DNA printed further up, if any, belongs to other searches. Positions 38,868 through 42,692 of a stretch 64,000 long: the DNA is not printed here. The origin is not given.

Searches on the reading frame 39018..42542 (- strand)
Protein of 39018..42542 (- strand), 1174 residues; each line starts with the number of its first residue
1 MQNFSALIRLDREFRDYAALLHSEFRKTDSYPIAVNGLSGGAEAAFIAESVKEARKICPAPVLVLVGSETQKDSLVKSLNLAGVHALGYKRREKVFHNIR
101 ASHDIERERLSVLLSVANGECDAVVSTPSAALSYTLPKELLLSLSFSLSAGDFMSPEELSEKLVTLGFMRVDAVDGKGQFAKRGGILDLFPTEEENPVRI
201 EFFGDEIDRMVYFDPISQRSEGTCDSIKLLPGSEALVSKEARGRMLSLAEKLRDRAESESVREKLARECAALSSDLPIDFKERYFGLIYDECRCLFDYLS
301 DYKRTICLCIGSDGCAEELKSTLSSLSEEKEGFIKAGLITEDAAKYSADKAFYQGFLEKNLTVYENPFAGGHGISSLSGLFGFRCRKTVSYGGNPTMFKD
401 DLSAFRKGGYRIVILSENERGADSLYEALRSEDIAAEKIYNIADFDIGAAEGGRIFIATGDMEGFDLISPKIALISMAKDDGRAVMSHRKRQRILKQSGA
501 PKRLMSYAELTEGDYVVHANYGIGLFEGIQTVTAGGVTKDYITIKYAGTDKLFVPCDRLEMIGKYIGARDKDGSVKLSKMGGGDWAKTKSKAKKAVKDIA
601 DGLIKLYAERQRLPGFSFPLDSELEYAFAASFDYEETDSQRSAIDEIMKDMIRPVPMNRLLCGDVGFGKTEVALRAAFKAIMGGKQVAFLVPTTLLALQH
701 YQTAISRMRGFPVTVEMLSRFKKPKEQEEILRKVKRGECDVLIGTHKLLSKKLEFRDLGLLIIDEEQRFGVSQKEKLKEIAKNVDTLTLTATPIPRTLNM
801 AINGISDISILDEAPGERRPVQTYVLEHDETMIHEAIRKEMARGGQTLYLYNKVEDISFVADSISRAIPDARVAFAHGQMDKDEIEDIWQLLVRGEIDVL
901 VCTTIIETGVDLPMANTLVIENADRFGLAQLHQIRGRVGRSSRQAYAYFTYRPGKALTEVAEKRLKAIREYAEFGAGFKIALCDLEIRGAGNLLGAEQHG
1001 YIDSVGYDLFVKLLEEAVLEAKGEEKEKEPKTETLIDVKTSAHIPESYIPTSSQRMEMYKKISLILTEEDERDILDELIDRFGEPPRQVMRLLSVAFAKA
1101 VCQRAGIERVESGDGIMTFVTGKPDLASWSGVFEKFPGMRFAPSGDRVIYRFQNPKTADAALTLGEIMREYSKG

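Call 8: search_protein_families(library=pfam, proteins=[window:39018-42542:-], max_evalue=0.001)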
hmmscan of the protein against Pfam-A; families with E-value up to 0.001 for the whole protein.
window:39018-42542:- (1174 aa): 7 families
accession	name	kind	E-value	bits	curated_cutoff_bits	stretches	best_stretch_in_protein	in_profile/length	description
PF00270.35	DEAD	-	7.8e-27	94.5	26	1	637-799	1-165/167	DEAD/DEAH box helicase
PF03461.20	TRCF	-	3.2e-23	82.3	25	1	1039-1121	2-84/95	TRCF domain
PF17757.6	UvrB_inter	-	3.9e-23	81.8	22.9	1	147-233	2-89/91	UvrB interaction domain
PF00271.37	Helicase_C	-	1.6e-22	80.3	23.5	1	836-941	9-109/110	Helicase conserved C-terminal domain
PF02559.22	CarD_TRCF_RID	-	2.5e-20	72.7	23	1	510-566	1-57/57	CarD-like/TRCF RID domain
PF04851.21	ResIII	-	6.4e-09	36.4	22.5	1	636-793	4-162/164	Type III restriction enzyme, res subunit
PF22590.2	Cas3-like_C_2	-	0.00082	20.1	27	0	844-942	2-105/106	CRISPR-associated nuclease/helicase Cas3, C-terminal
